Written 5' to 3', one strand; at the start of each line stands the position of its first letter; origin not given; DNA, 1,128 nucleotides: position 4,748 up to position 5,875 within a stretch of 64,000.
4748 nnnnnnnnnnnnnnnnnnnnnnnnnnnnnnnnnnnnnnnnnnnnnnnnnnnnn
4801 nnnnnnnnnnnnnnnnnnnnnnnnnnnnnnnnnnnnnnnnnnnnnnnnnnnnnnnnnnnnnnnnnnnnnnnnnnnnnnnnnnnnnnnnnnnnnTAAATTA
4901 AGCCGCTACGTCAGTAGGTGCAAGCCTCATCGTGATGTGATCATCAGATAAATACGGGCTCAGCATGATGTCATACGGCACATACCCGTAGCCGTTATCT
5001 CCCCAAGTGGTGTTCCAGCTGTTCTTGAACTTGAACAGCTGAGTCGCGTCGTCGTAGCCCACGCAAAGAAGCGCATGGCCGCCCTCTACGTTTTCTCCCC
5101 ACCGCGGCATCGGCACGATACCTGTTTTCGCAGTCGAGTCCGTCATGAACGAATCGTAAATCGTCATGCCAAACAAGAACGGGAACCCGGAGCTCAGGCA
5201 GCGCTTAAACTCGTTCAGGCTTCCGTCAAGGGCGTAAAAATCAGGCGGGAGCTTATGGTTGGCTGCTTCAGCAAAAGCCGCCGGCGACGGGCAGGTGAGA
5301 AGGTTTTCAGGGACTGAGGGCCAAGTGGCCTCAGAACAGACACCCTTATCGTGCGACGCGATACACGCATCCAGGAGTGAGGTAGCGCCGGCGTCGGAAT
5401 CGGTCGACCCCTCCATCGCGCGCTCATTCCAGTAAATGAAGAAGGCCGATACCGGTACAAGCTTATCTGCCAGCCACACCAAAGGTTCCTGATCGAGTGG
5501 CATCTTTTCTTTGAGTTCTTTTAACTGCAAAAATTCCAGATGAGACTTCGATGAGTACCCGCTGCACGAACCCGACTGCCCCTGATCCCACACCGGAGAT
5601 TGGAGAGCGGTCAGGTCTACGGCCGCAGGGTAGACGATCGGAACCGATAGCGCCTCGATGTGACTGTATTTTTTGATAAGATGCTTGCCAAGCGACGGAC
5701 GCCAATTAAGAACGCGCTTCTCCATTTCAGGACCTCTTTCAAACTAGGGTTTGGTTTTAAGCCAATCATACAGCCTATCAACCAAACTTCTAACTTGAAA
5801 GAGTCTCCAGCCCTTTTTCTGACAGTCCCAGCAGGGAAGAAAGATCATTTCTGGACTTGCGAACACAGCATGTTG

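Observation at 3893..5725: Regulator-phosphatase-protease trio: XRE HTH, HCX5R Tyr/dual-specificity phosphatase and papain-like C1 peptidase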

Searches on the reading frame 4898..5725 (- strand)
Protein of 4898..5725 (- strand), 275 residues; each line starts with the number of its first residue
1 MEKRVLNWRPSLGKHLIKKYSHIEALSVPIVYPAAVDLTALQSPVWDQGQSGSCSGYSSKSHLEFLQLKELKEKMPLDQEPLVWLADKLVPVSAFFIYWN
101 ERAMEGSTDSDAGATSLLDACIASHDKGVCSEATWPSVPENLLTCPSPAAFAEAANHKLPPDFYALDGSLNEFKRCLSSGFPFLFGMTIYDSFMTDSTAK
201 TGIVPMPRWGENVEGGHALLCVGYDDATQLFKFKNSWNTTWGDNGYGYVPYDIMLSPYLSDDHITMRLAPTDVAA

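Call 3: search_protein_families(library=pfam, proteins=[window:4898-5725:-], max_evalue=0.1)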
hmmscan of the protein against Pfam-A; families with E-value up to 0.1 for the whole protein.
window:4898-5725:- (275 aa): 3 families
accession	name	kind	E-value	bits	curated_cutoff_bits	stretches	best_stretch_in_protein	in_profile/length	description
PF00112.29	Peptidase_C1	-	1.5e-09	38.7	20.7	1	174-248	128-201/220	Papain family cysteine protease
PF13529.12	Peptidase_C39_2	-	0.081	13.9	24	0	150-236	69-142/143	Peptidase_C39 like family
PF15163.11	Meiosis_expr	-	0.097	13.8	27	0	208-246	6-44/75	Meiosis-expressed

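Call 4: search_protein_families(library=phrogs, proteins=[window:4898-5725:-], max_evalue=0.01)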
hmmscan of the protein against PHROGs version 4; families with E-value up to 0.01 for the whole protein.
window:4898-5725:- (275 aa): 1 family
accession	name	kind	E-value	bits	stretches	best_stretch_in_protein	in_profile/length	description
phrog_16701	-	other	2.3e-16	60.9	1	28-255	23-217/234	peptidase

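Call 8: search_dna_similar(query=window:4898-5725:-, collection=phages, mode=protein, max_evalue=0.001)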
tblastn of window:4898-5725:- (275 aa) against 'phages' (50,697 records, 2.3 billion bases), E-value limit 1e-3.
Records with a match: 14; places in all: 14; records where one place covers at least 80% of the query: 0.
Best place of each record, by identity: <60% 14.
By first word of the organism name: Prevotella 5; Streptomyces 3; Stenotrophomonas 2; Burkholderia 1; uncultured 1; Alicyclobacillus 1; Xanthomonas 1.
By host as written in the record: Prevotella sp. 5; Streptomyces sp. ZL12 2; Burkholderia glumae 1; - 1; Alicyclobacillus acidoterrestris MMB007 1; Streptomyces sp. 1; Stenotrophomonas maltophilia SRM01 1; Stenotrophomonas maltophilia 1; and 1 more.
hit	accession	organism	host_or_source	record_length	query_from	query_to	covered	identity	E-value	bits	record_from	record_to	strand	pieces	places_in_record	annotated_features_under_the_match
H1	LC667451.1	Burkholderia phage FLC9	Burkholderia glumae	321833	79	262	67%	37.5%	5e-33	133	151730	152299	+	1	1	hypothetical protein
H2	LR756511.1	uncultured phage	metagenomic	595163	93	269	64%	37.3%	1e-33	135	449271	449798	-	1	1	record has no annotation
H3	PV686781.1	Alicyclobacillus phage MMB025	Alicyclobacillus acidoterrestris MMB007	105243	98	252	56%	30.9%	2e-11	69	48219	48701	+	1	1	endolysin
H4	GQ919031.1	Streptomyces phage ZL12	Streptomyces sp. ZL12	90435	114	260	53%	31.0%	7e-4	47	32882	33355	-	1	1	hypothetical protein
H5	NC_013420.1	Streptomyces phage ZL12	Streptomyces sp. ZL12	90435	114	260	53%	31.0%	7e-4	47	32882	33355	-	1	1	hypothetical protein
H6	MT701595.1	Streptomyces phage Shaeky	Streptomyces sp.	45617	169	249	29%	36.6%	2e-4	49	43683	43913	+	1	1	hypothetical protein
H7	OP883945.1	Stenotrophomonas phage CM1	Stenotrophomonas maltophilia SRM01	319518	182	254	27%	34.2%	6e-4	47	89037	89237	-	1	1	record has no annotation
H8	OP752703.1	Stenotrophomonas phage RAS14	Stenotrophomonas maltophilia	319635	182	254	27%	34.2%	6e-4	47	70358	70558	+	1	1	hypothetical protein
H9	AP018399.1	Xanthomonas phage XacN1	Xanthomonas citri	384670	182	254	27%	32.9%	4e-4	47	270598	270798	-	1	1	papain family cysteine protease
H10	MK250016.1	Prevotella phage Lak-A1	Prevotella sp.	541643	208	252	16%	51.1%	2e-5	52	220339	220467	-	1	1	record has no annotation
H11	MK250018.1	Prevotella phage Lak-A1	Prevotella sp.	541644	208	252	16%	51.1%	2e-5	52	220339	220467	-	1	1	record has no annotation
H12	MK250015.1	Prevotella phage Lak-A1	Prevotella sp.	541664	208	252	16%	51.1%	2e-5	52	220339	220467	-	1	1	record has no annotation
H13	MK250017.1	Prevotella phage Lak-A1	Prevotella sp.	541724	208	252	16%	51.1%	2e-5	52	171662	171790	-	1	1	record has no annotation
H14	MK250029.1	Prevotella phage Lak-C1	Prevotella sp.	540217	208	252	16%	51.1%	2e-5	51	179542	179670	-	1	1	record has no annotation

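Call 10: get_annotated_region(hit=H1, flank=4000)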
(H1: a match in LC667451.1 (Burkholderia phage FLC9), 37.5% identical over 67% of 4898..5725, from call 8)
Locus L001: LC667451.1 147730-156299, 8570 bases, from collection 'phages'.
description: Burkholderia phage FLC9 DNA, complete genome.
organism: Burkholderia phage FLC9 (NCBI taxid 2906467)
taxonomy: Viruses; Duplodnaviria; Heunggongvirae; Uroviricota; Caudoviricetes
host: Burkholderia glumae; source: -; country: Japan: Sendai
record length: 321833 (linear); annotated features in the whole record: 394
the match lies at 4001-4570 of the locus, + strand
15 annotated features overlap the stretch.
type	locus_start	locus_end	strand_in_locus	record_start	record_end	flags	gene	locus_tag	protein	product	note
CDS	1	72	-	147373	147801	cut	-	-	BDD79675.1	hypothetical protein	FLC9_gp156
CDS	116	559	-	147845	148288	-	-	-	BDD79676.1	hypothetical protein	FLC9_gp157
CDS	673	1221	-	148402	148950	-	-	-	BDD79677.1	hypothetical protein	FLC9_gp158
CDS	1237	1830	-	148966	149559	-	-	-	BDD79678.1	hypothetical protein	FLC9_gp159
CDS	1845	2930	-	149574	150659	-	-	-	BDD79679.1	hypothetical protein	FLC9_gp160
CDS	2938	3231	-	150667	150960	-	-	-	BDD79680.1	hypothetical protein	FLC9_gp161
CDS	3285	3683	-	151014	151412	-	-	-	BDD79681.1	hypothetical protein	FLC9_gp162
CDS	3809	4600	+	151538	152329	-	-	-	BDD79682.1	hypothetical protein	FLC9_gp163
CDS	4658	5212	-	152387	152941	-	-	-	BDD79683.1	hypothetical protein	FLC9_gp164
CDS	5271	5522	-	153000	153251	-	-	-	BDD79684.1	hypothetical protein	FLC9_gp165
CDS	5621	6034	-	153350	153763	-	-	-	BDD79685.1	hypothetical protein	FLC9_gp166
CDS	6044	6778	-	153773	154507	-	-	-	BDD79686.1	hypothetical protein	FLC9_gp167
CDS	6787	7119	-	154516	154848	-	-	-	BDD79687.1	hypothetical protein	FLC9_gp168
CDS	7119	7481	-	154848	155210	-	-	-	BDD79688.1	hypothetical protein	FLC9_gp169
CDS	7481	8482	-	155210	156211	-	-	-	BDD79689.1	hypothetical protein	FLC9_gp170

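Call 14: find_homologous_proteins(query=window:4898-5725:-, max_evalue=0.001)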
Query window:4898-5725:- (275 aa): 149 proteins with E <= 0.001 among 943 candidates; the best 120 are listed.
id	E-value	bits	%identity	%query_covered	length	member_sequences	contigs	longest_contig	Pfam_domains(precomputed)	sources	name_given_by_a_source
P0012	5.6e-189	645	100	100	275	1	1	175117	PF00112.30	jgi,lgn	jgi:hypothetical protein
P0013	6.6e-115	402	62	99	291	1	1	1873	PF00112.30,PF13529.14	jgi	jgi:hypothetical protein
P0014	7.4e-104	366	60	98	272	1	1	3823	PF00112.30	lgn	-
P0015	2.2e-102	361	59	98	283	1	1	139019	PF00112.30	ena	-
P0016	3.9e-101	357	58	99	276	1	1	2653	PF00112.30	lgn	-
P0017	6.6e-101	356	60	97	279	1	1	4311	PF00112.30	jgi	jgi:Papain family cysteine protease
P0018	8.5e-99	349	57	100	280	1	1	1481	PF00112.30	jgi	jgi:C1A family cysteine protease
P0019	1.2e-94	335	55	97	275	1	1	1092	PF00112.30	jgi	jgi:C1A family cysteine protease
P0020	2.6e-88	314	54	99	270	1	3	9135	PF00112.30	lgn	-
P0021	8.9e-85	303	53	99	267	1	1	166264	PF00112.30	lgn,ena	-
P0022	1.1e-84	303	53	99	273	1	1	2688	PF00112.30,PF13529.14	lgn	-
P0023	3.1e-82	295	51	98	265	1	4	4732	PF00112.30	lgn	-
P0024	7.3e-81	290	54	97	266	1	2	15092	PF00112.30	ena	-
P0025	8.7e-80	287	51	100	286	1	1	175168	PF00112.30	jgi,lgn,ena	-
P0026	1.9e-76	276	48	97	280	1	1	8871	PF00112.30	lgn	-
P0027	1.4e-74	269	47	100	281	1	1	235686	PF00112.30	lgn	-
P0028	1.9e-73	266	48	93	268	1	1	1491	PF00112.30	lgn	-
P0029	1.3e-71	260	47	100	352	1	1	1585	PF00112.30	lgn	-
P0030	4.4e-70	255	45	99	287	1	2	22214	PF00112.30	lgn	-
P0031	4.7e-69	251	46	99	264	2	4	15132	PF00112.30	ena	-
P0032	9.9e-63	231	48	85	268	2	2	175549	PF00112.30,PF13529.14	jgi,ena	-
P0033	1.3e-59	220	44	97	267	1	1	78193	PF00112.30,PF13529.14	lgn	-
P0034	1.1e-58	217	45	98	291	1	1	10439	PF00112.30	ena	-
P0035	7.4e-58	215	42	95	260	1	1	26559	PF00112.30,PF13529.14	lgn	-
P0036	8.3e-58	214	44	96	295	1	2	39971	PF00112.30,PF13529.14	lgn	-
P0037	8.6e-58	214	41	97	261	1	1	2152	PF00112.30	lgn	-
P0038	1.9e-57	213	43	97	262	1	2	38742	PF00112.30,PF13529.14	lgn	-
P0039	1.6e-56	210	43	96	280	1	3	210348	PF00112.30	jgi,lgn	-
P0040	9.3e-56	208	43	96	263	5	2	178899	PF00112.30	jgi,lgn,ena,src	-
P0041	3.6e-55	206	40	97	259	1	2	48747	PF00112.30,PF13529.14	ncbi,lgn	-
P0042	4.9e-55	205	42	95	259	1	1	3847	PF00112.30,PF13529.14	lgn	-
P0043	1.5e-53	200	42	91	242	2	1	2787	PF00112.30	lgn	-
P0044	2.3e-53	200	41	96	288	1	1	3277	PF00112.30,PF13529.14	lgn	-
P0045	3.4e-53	199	43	96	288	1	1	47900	PF00112.30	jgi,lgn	jgi:C1A family cysteine protease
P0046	2.6e-52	196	42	95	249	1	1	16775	PF00112.30,PF13529.14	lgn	-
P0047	2.6e-51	193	41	95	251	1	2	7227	PF00112.30,PF13529.14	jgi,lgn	jgi:C1A family cysteine protease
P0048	1.6e-49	187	40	97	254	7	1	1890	PF00112.30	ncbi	-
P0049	7.0e-48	182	38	98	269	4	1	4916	PF00112.30,PF13529.14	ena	-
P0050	1.0e-47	181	40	95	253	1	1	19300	PF00112.30,PF13529.14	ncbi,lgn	-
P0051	1.2e-47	181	39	99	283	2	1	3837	PF00112.30,PF13529.14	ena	-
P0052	2.6e-47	180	42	83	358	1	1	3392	PF00112.30,PF13529.14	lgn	-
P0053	2.9e-47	180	39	96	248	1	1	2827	PF00112.30,PF13529.14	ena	-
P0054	4.0e-47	179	40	97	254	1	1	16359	PF00112.30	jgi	jgi:C1A family cysteine protease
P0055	1.0e-46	178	40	93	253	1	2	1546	PF00112.30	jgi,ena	-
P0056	1.5e-46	177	40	96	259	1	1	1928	PF00112.30,PF13529.14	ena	-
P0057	1.8e-46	177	42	86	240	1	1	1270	PF00112.30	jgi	jgi:C1A family cysteine protease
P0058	3.1e-46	176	41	83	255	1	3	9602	PF00112.30,PF13529.14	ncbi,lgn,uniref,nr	ncbi:MAG: peptidase [Aquabacterium sp.]|uniref:C1 family peptidase n=1 Tax=Aquabacterium sp. TaxID=1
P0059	2.2e-45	174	39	93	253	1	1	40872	PF00112.30,PF13529.14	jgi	jgi:C1A family cysteine protease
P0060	3.3e-45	173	39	98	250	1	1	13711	PF00112.30,PF13529.14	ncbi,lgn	-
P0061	3.9e-45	173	40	86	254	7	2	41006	PF00112.30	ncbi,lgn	-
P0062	4.9e-45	173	42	87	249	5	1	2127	PF00112.30,PF13529.14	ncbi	-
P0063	4.9e-45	173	39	96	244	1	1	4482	PF00112.30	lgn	-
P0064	1.1e-44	171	39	96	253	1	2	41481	PF00112.30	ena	-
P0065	2.2e-44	170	39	97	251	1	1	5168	PF00112.30,PF13529.14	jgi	jgi:C1A family cysteine protease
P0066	3.2e-44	170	39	96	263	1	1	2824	PF00112.30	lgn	-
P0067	4.2e-44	169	38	89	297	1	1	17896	PF00112.30,PF13529.14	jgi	jgi:C1A family cysteine protease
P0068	4.4e-44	169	37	96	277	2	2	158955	PF00112.30,PF13529.14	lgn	-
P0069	5.8e-44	169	39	95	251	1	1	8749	PF00112.30,PF13529.14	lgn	-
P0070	6.0e-44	169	36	98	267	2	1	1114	PF00112.30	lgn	-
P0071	7.0e-44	169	39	84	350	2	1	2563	PF00112.30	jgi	-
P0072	8.8e-44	168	38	91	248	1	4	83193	PF00112.30,PF13529.14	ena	-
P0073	1.2e-43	168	38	98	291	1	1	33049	PF00112.30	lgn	-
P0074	2.1e-43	167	39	95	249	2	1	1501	PF00112.30,PF13529.14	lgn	-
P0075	2.1e-43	167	39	85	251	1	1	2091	PF00112.30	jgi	jgi:C1A family cysteine protease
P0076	3.2e-43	167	39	89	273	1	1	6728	PF00112.30,PF13529.14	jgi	jgi:C1A family cysteine protease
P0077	3.4e-43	166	40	95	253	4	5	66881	PF00112.30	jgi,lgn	jgi:C1A family cysteine protease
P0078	6.9e-43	165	38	95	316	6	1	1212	PF00112.30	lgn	-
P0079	8.2e-43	165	35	97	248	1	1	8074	PF00112.30,PF13529.14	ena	-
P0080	9.8e-43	165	38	95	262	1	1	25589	PF00112.30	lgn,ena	-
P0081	1.7e-42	164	35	96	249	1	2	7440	PF00112.30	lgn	-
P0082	1.8e-42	164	39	83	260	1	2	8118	PF00112.30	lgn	-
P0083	2.7e-42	164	39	96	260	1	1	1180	PF00112.30,PF13529.14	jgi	jgi:C1A family cysteine protease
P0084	3.2e-42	163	39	89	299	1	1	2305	PF00112.30,PF13529.14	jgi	jgi:C1A family cysteine protease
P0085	4.8e-42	163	39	98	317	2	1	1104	PF00112.30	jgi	jgi:C1A family cysteine protease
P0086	8.8e-42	162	39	86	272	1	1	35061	PF00112.30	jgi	jgi:C1A family cysteine protease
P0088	2.2e-41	161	36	88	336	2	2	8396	PF00112.30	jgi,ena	jgi:C1A family cysteine protease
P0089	2.7e-41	160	43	64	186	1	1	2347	PF00112.30,PF13529.14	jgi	jgi:C1A family cysteine protease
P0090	7.5e-41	159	38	88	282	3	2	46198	PF00112.30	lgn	-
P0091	7.9e-41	159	36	94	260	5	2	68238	PF00112.30,PF13529.14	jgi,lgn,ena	-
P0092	8.6e-41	159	39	85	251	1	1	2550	PF00112.30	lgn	-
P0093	9.9e-41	158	41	84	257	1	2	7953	PF00112.30,PF13529.14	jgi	jgi:C1A family cysteine protease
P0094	1.2e-40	158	37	95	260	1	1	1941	PF00112.30,PF13529.14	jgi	jgi:C1A family cysteine protease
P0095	1.3e-40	158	38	91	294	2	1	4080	PF00112.30,PF13529.14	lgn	-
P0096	1.7e-40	158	41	81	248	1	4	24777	PF00112.30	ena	-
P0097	8.0e-40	155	42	84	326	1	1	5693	PF00112.30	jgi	jgi:C1A family cysteine protease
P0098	1.2e-39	155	41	84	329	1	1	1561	PF00112.30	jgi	jgi:C1A family cysteine protease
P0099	1.4e-39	155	36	95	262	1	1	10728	PF00112.30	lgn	-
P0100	1.5e-39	155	38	80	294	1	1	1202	PF00112.30,PF13529.14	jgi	-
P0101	1.9e-39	154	37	88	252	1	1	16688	PF00112.30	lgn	-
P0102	2.1e-39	154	39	85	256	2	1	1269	PF00112.30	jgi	jgi:C1A family cysteine protease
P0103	2.6e-39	154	37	81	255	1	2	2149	PF00112.30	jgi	jgi:C1A family cysteine protease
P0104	2.6e-39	154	36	97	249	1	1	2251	PF00112.30,PF13529.14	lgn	-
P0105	7.2e-39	152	35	95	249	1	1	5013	PF00112.30,PF13529.14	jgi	jgi:C1A family cysteine protease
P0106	1.1e-38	152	35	89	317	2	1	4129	PF00112.30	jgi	-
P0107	1.4e-38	151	35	89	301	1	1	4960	PF00112.30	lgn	-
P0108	2.5e-38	151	39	84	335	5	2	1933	PF00112.30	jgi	jgi:C1A family cysteine protease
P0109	1.2e-37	148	36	92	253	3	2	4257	PF00112.30,PF13529.14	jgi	jgi:C1A family cysteine protease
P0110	2.2e-37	147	38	85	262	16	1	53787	PF00112.30,PF13529.14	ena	-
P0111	5.1e-37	146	36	94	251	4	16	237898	PF00112.30,PF13529.14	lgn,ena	-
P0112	5.7e-37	146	39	85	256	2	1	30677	PF00112.30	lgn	-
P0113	1.4e-36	145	36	92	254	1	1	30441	PF00112.30,PF13529.14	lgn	-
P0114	1.6e-36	145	35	92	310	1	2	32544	PF00112.30,PF13529.14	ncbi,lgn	-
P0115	1.8e-36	144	35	95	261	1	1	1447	PF00112.30,PF13529.14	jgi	jgi:C1A family cysteine protease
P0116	2.6e-36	144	34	99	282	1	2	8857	PF00112.30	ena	-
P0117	3.4e-36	143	36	88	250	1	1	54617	PF00112.30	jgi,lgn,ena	-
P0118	3.7e-36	143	35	79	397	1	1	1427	PF00112.30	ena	-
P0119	8.5e-36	142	35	96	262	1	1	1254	PF00112.30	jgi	jgi:C1A family cysteine protease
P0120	1.0e-35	142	35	85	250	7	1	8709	PF00112.30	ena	-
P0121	1.2e-35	142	39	83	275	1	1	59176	PF00112.30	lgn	-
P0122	1.6e-35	141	35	92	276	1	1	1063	PF00112.30,PF13529.14,PF03051.22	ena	-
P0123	1.7e-35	141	34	92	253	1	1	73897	PF00112.30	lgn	-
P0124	1.9e-35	141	38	79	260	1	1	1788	PF00112.30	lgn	-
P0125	7.0e-35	139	40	81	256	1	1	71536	PF00112.30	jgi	jgi:C1A family cysteine protease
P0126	7.0e-35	139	36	84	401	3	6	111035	PF00112.30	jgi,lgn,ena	-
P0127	7.9e-35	139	35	83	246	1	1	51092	PF00112.30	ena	-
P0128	1.6e-34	138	37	85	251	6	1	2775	PF00112.30,PF13529.14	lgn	-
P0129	1.7e-34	138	36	89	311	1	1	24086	PF00112.30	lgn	-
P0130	6.6e-34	136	36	96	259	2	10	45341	PF00112.30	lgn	-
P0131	6.8e-34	136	37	85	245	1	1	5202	PF00112.30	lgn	-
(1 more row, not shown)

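Call 35: search_solved_structures(query=A2, max_evalue=0.001, show_alignments=1)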
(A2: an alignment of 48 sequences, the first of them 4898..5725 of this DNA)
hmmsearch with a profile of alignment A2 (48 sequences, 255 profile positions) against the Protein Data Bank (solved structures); distinct sequences matched with E-value up to 0.001: 168 (the best 60 are shown).
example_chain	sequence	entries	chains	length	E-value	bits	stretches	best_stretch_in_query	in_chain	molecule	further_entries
3ois_A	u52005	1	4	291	9.2e-92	310.5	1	4-254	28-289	Cysteine protease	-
4i05_A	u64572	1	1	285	5.3e-16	62.2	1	133-234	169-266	Cathepsin B-like peptidase (C01 family)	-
2as8_A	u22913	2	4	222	1.3e-15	61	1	30-235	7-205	Major mite fecal allergen Der p 1 | Der p 1 allergen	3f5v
5vcn_A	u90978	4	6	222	1.6e-15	60.7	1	30-235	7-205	PEPTIDASE 1 | Der p 1 allergen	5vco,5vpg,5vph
8jcs_A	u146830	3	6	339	2e-15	60.4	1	23-236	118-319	Procerain B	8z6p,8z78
5vpk_A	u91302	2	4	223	2.6e-15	60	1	30-234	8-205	Der f 1 variant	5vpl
3f75_A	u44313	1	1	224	5e-15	59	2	202-235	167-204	Cathepsin L Protease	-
6czk_A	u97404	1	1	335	5.7e-15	58.8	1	6-234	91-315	Pro-cathepsin H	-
8v57_A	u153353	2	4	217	2e-14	57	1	33-234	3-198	Cathepsin K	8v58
3qsd_A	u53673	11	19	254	2.5e-14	56.8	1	133-234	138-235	Cathepsin B-like peptidase (C01 family)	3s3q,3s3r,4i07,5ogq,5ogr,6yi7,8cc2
6bki_A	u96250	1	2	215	3.5e-14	56.3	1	34-234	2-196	Cathepsin K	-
5t6u_A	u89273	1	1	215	4.5e-14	55.9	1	34-234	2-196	Cathepsin K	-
4i04_A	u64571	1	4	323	7.2e-14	55.2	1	133-234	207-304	Cathepsin B-like peptidase (C01 family)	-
1xkg_A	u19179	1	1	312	8.4e-14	55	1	29-235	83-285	Major mite fecal allergen Der p 1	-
1by8_A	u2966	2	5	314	1.1e-13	54.6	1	28-234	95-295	PROTEIN (PROCATHEPSIN K)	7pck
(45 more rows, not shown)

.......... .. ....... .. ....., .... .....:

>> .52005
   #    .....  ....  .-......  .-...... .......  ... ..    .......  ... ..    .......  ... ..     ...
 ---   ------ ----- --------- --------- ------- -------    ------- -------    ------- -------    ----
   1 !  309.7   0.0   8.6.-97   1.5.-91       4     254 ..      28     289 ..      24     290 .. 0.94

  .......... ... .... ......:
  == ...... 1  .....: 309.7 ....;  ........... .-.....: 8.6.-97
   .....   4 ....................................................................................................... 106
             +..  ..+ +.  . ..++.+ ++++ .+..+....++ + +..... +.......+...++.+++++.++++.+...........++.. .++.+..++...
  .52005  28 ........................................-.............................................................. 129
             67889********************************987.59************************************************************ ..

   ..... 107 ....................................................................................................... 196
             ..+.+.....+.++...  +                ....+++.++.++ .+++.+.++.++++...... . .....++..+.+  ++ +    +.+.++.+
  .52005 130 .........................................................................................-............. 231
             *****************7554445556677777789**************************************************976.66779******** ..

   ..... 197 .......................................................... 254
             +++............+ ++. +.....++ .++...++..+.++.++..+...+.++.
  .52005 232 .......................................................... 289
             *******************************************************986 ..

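Call 36: search_solved_structures(query=window:4898-5725:-, max_evalue=0.00001, show_alignments=1)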
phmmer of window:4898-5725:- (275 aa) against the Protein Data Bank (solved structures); distinct sequences matched with E-value up to 0.00001: 5.
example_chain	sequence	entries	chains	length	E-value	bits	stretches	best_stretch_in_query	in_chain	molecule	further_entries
3ois_A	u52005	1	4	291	2.6e-35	125.7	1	17-265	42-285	Cysteine protease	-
2as8_A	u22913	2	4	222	7.6e-08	35.6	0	215-255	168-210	Major mite fecal allergen Der p 1 | Der p 1 allergen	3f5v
5vcn_A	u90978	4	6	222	1e-07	35.2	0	215-255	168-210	PEPTIDASE 1 | Der p 1 allergen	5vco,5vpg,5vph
1xkg_A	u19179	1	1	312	2.8e-06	30.5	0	215-255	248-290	Major mite fecal allergen Der p 1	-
5vpk_A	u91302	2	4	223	3.5e-06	30.2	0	216-250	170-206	Der f 1 variant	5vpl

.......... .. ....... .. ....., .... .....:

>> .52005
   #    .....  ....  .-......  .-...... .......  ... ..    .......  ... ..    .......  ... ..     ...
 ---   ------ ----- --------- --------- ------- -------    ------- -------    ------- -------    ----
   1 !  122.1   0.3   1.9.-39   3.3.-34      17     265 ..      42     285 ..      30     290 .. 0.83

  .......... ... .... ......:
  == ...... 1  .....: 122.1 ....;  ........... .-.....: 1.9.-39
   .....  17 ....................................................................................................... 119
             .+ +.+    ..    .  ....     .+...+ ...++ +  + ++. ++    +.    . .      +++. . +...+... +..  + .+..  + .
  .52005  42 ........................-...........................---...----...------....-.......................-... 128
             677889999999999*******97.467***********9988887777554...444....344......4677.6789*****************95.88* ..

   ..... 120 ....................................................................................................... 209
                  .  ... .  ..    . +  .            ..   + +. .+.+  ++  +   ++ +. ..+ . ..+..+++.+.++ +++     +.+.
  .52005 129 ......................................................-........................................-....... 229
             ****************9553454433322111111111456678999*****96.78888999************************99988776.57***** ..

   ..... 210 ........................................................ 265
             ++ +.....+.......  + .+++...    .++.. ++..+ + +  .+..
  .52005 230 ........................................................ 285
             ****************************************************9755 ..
